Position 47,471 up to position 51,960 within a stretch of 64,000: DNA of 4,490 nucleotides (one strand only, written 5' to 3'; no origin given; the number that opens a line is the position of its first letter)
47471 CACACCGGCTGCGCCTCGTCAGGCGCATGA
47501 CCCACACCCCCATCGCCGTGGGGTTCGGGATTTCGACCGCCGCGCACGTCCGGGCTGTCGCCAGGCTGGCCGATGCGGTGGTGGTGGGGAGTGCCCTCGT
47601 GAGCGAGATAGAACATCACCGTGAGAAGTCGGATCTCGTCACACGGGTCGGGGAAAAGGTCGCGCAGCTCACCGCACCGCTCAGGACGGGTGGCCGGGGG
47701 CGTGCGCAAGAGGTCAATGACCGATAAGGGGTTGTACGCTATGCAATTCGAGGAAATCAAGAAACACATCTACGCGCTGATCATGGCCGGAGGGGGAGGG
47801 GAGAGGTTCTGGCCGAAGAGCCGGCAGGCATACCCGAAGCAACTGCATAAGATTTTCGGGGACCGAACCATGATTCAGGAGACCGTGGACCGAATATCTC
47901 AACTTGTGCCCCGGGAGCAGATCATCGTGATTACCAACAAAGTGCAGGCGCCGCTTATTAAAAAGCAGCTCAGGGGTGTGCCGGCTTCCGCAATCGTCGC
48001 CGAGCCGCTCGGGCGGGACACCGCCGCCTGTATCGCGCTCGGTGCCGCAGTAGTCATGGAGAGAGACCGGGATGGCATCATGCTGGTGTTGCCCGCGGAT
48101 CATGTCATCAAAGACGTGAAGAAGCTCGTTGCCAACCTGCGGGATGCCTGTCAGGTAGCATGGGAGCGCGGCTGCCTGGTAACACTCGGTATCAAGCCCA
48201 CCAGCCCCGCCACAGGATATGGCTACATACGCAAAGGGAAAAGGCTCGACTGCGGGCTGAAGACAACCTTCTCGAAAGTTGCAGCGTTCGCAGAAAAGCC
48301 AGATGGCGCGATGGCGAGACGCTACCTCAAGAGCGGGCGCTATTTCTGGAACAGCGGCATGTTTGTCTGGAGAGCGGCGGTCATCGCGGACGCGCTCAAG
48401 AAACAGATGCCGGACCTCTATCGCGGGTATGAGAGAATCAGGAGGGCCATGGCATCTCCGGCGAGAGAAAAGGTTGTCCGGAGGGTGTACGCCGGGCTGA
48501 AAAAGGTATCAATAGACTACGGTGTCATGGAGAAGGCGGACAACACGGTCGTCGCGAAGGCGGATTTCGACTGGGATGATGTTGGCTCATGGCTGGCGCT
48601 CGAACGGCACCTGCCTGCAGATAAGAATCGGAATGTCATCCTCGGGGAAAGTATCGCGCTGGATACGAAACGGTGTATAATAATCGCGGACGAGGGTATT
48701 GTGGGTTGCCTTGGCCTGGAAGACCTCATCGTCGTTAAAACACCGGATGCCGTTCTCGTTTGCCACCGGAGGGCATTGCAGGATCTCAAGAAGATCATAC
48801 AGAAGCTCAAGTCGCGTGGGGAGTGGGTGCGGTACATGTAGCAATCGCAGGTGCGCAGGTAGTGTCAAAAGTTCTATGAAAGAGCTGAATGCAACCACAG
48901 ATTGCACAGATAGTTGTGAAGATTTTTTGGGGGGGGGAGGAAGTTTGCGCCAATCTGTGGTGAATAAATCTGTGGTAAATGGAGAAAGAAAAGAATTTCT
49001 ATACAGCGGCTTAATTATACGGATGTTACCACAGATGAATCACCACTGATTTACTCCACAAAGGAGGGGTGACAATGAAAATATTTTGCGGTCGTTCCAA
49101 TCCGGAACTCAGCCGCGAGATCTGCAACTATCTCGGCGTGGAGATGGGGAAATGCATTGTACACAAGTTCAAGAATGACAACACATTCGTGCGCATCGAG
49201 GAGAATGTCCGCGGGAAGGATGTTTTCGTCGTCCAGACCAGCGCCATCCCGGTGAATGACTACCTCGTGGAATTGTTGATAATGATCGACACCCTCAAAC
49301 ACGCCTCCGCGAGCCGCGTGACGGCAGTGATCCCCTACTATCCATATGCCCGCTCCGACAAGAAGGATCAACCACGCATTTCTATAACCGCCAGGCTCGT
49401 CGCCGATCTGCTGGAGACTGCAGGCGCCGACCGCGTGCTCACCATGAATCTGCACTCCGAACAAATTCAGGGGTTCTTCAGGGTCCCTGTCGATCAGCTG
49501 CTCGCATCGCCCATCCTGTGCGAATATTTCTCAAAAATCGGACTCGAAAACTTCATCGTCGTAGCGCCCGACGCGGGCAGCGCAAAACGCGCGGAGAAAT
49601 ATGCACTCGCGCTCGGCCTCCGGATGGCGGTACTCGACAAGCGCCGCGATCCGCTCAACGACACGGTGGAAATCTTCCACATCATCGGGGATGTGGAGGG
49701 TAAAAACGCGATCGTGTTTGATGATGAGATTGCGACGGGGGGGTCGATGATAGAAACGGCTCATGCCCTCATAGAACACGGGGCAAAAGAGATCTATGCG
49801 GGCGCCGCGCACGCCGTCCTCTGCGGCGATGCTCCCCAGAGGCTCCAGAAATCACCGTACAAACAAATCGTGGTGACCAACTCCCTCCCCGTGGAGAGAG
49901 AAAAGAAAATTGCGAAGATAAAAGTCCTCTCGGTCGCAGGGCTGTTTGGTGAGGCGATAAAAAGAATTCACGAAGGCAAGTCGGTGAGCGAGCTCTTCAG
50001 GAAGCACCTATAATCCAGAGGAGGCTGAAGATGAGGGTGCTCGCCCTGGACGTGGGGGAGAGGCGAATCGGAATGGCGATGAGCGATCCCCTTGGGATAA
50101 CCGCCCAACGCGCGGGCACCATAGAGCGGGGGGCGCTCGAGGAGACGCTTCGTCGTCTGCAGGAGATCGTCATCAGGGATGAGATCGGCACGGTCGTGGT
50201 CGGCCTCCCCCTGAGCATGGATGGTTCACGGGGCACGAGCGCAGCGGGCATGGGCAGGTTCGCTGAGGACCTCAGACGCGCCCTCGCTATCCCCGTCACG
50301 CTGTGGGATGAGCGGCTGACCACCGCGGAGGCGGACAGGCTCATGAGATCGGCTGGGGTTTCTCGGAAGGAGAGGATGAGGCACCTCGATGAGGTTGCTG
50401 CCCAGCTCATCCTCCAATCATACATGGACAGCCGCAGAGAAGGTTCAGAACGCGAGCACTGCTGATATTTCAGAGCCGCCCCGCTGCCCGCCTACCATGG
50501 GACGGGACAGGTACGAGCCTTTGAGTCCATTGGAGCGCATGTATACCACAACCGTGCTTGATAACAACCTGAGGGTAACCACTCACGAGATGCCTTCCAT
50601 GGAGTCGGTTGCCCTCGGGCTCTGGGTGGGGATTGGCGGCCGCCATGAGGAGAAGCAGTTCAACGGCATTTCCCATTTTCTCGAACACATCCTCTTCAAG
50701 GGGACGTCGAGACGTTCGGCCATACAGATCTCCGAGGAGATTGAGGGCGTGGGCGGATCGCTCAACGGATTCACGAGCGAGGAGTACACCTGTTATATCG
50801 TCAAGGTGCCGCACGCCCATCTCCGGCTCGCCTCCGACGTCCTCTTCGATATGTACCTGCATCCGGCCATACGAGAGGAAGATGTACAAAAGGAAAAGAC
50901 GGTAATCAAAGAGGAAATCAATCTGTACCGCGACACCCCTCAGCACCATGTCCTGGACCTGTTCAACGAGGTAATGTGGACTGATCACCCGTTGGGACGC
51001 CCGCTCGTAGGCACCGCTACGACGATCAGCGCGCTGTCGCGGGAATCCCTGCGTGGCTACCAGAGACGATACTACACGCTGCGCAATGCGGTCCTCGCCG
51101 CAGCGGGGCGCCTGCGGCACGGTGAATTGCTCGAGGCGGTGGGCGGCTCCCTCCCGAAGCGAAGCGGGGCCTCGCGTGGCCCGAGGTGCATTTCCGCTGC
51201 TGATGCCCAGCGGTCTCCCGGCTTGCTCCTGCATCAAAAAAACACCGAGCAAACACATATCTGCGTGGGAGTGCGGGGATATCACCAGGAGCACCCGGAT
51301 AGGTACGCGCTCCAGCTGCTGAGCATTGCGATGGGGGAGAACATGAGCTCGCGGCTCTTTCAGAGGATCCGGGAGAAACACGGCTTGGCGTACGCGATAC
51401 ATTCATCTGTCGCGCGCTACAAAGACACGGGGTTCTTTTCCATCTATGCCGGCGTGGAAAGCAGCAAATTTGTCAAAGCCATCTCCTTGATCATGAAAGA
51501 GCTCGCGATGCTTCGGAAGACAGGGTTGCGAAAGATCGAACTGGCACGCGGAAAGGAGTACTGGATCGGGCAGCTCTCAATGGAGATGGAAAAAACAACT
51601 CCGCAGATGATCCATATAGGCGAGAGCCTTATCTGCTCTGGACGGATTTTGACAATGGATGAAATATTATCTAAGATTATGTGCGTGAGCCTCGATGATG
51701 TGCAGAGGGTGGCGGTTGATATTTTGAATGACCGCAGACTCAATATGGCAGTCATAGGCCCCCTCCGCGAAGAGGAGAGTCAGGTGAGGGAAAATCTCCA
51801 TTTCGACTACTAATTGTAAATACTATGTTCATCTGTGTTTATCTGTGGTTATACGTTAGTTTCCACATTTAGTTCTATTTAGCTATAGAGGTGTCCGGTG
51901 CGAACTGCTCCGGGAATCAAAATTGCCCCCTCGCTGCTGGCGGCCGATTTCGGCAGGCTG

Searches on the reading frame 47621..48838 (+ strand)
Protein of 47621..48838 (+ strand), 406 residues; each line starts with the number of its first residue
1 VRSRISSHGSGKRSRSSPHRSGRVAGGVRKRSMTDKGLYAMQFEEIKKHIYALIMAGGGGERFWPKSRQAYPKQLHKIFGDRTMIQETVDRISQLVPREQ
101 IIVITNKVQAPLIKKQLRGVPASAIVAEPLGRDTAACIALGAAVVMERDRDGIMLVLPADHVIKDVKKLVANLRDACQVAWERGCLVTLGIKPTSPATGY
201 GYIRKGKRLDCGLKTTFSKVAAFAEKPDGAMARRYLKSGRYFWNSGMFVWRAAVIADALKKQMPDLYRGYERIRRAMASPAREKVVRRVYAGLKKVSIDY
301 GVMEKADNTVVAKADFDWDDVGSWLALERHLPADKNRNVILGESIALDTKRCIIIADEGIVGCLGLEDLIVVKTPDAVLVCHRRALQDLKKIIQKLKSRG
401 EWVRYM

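Call 44: search_protein_families(library=ncbifam, max_evalue=0.00001, proteins=[window:47621-48838:+])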
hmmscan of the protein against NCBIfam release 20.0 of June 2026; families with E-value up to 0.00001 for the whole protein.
window:47621-48838:+ (406 aa): 5 families
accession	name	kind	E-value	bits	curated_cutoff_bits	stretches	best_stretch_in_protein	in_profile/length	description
TIGR01479.1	GMP_PMI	equivalog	2.6e-99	333.1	372.95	1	50-399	1-348/467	mannose-1-phosphate guanylyltransferase/mannose-6-phosphate isomerase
NF012004.0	PRK15460.1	equivalog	3.2e-80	270.1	859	1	48-401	4-360/478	mannose-1-phosphate guanyltransferase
NF010932.0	PRK14352.1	equivalog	4.1e-08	32.3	611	1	48-261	5-194/488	bifunctional UDP-N-acetylglucosamine diphosphorylase/glucosamine-1-phosphate N-acetyltransferase GlmU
TIGR01173.1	glmU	equivalog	3.7e-07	29.4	366.85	1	52-207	3-142/452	bifunctional UDP-N-acetylglucosamine diphosphorylase/glucosamine-1-phosphate N-acetyltransferase GlmU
NF010933.0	PRK14353.1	equivalog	1.1e-06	27.6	505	1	47-203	3-146/453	bifunctional UDP-N-acetylglucosamine diphosphorylase/glucosamine-1-phosphate N-acetyltransferase GlmU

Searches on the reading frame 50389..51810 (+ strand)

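Call 44: search_protein_families(library=ncbifam, max_evalue=0.00001, proteins=[window:50389-51810:+])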
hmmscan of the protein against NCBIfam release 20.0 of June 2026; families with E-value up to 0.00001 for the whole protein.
window:50389-51810:+ (474 aa): 4 families
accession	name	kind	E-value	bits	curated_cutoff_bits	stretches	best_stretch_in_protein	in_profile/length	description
NF047422.1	YfmF_fam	equivalog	4.2e-29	101.7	285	1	147-445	104-401/412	EF-P 5-aminopentanol modification-associated protein YfmF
NF047421.1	YfmH_fam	equivalog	9.2e-27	94.3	250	1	84-455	52-420/425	EF-P 5-aminopentanol modification-associated protein YfmH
TIGR02110.1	PQQ_syn_pqqF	equivalog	8.2e-20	71.1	320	1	55-243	3-195/697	pyrroloquinoline quinone biosynthesis protein PqqF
NF011681.0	PRK15101.1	equivalog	1.3e-13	49.9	765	1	50-236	42-235/961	pitrilysin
